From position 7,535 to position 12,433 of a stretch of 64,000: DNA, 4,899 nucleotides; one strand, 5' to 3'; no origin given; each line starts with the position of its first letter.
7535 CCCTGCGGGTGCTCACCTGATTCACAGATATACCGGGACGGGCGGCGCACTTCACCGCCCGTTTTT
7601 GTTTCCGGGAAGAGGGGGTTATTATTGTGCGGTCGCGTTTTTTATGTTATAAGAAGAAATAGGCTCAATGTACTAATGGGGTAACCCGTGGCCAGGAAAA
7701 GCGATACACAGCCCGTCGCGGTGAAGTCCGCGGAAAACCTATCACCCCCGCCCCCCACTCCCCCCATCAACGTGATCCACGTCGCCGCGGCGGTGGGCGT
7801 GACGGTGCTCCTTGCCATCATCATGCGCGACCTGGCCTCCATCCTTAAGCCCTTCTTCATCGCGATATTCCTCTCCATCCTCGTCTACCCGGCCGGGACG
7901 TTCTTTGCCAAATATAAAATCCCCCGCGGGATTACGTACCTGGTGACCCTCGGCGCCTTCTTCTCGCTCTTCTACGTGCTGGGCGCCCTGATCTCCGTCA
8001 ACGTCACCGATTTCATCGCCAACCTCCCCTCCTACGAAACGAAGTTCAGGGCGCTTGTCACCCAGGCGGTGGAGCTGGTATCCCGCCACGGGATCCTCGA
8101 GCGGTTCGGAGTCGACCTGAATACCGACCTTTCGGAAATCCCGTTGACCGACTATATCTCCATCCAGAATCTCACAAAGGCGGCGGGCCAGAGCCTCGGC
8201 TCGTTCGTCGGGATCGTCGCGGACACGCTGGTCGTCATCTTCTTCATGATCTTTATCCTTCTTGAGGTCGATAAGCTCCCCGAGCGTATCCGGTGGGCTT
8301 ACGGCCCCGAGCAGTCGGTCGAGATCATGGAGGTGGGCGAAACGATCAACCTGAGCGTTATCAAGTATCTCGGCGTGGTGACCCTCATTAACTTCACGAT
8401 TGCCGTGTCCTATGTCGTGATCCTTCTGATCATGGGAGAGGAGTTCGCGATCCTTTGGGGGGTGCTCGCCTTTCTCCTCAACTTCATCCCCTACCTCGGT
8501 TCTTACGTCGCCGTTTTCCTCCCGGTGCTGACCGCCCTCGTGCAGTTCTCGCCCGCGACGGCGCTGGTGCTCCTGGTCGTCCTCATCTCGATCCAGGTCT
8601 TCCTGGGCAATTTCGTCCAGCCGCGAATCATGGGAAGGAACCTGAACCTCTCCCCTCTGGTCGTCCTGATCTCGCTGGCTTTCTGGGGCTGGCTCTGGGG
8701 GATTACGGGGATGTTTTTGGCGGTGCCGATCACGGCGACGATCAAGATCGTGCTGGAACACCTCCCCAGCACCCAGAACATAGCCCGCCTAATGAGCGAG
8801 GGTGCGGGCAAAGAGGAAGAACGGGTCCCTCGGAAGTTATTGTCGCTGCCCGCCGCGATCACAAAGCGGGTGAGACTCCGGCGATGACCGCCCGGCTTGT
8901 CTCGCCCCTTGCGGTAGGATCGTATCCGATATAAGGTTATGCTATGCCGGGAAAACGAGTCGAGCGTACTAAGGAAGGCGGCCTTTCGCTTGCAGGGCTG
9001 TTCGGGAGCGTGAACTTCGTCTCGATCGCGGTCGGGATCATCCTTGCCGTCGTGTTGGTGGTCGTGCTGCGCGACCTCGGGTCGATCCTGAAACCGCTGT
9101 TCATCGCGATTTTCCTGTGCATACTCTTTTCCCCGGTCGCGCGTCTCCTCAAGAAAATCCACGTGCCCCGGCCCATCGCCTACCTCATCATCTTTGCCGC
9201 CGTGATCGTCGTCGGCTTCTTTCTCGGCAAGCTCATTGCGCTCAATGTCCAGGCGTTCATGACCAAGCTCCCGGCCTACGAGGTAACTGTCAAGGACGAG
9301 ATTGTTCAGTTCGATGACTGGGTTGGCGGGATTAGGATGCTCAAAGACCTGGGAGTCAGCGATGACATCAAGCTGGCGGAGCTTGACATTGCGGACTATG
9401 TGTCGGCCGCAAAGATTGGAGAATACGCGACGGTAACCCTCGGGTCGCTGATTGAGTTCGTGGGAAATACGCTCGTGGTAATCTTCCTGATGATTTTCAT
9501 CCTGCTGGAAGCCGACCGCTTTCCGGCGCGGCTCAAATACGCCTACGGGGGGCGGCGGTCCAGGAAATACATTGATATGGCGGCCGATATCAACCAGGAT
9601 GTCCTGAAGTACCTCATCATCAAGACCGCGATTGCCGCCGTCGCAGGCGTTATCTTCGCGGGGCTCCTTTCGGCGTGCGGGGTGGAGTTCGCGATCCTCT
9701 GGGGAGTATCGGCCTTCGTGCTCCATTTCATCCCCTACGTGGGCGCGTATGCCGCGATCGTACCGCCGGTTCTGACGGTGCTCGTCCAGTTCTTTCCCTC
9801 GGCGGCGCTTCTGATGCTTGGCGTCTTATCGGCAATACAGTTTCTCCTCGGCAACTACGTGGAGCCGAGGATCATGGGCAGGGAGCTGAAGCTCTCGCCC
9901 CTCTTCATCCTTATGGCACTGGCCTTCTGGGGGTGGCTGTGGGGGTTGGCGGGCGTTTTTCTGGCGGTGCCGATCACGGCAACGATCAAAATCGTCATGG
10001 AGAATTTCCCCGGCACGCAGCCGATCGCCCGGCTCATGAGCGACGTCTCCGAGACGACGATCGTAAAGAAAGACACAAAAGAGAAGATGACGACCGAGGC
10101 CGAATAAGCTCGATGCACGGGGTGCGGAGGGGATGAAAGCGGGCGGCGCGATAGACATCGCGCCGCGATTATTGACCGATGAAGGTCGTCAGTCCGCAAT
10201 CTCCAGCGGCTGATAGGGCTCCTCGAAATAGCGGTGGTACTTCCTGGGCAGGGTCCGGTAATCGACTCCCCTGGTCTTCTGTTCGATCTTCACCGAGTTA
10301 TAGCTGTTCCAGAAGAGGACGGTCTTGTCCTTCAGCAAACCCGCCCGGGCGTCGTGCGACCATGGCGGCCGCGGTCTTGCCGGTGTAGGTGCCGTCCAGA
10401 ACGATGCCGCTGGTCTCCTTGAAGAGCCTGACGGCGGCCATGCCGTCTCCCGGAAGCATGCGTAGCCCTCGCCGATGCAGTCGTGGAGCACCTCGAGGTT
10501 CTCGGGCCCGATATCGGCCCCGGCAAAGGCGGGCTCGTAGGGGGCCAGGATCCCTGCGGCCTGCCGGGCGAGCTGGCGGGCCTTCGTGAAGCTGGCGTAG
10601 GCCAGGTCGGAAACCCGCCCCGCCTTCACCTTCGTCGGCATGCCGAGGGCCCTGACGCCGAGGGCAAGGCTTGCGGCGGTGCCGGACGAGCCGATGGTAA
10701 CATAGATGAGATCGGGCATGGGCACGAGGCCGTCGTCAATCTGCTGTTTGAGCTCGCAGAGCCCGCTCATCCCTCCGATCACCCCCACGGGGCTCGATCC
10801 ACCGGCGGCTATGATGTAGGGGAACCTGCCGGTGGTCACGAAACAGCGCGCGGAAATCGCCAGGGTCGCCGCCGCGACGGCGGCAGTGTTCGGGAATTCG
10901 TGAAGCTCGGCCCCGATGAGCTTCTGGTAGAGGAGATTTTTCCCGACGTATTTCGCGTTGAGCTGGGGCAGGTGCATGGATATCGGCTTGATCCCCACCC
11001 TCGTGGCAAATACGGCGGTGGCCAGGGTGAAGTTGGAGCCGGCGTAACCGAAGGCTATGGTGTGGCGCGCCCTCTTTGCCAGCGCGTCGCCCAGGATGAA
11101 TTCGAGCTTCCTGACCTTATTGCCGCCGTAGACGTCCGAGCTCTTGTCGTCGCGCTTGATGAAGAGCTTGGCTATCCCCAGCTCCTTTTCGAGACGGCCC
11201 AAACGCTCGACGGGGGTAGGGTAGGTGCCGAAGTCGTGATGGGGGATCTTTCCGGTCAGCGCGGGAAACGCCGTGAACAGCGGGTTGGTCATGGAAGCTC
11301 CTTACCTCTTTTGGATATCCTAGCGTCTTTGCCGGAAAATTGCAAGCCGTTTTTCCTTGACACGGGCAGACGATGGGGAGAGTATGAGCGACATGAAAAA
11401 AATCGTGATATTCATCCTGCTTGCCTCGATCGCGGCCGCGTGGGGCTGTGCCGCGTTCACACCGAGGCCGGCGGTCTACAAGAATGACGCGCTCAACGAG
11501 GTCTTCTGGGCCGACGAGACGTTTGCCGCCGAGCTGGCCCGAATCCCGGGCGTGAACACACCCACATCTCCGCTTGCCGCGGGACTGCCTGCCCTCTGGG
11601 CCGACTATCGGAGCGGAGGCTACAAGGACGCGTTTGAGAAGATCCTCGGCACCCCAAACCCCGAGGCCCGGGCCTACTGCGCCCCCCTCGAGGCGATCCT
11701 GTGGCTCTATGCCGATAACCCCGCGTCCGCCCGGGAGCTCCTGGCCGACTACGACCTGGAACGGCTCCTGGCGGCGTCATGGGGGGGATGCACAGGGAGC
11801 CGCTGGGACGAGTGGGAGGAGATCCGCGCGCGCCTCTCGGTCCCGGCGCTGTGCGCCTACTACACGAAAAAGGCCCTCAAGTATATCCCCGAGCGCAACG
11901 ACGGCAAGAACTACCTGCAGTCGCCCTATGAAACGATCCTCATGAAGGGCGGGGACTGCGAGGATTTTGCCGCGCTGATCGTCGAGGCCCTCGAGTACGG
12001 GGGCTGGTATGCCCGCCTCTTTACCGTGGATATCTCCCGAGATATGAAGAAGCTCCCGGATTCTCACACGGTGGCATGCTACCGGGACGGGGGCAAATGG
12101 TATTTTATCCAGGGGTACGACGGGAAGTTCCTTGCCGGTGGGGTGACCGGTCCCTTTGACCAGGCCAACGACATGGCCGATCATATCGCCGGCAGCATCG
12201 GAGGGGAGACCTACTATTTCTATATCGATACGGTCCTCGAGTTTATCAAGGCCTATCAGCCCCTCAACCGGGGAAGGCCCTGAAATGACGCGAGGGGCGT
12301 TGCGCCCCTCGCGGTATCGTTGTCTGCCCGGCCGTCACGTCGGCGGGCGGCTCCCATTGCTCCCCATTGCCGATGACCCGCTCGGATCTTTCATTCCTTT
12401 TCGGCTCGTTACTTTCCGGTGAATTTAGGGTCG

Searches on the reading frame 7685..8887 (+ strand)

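Call 54: search_protein_families(library=pfam, max_evalue=0.001, proteins=[window:7685-8887:+])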
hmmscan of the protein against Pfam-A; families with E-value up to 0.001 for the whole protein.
window:7685-8887:+ (400 aa): 1 family
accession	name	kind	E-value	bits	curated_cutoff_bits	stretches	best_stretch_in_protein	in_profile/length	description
PF01594.21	AI-2E_transport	-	3.8e-53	181.2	34.3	1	39-360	6-326/327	AI-2E family transporter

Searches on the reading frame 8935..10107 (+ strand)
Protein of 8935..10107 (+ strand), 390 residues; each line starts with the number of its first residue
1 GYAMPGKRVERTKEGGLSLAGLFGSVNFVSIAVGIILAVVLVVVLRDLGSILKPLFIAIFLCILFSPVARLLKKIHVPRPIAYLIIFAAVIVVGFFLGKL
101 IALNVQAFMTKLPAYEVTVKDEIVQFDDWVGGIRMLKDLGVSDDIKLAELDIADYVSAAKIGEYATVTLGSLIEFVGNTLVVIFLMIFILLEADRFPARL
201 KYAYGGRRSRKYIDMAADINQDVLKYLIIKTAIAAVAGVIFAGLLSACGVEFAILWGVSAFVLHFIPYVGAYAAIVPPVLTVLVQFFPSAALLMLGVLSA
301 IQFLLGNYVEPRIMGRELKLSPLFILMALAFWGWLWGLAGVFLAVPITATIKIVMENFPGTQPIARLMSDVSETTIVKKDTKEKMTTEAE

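Call 54: search_protein_families(library=pfam, max_evalue=0.001, proteins=[window:8935-10107:+])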
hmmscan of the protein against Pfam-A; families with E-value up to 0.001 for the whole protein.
window:8935-10107:+ (390 aa): 1 family
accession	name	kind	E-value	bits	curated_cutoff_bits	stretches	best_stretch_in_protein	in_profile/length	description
PF01594.21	AI-2E_transport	-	2.9e-57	194.7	34.3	1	34-358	4-326/327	AI-2E family transporter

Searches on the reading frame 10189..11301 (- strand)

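Call 79: search_protein_families(library=pfam, max_evalue=0.001, proteins=[window:10189-11301:-])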
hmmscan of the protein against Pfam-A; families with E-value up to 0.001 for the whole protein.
window:10189-11301:- (370 aa): 1 family
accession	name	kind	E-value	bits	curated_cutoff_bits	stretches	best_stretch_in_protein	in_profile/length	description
PF00291.31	PALP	-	1.2e-21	77.7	35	1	25-281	4-243/295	Pyridoxal-phosphate dependent enzyme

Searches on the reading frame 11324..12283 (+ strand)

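Call 54: search_protein_families(library=pfam, max_evalue=0.001, proteins=[window:11324-12283:+])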
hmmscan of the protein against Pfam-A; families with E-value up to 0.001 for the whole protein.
window:11324-12283:+ (319 aa): 2 families
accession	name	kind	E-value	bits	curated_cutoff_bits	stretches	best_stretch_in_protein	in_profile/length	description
PF01841.26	Transglut_core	-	0.00061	20.5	23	0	178-260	22-104/108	Transglutaminase-like superfamily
PF04473.18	DUF553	-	0.00074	19.4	20.5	0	179-238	32-89/140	Transglutaminase-like domain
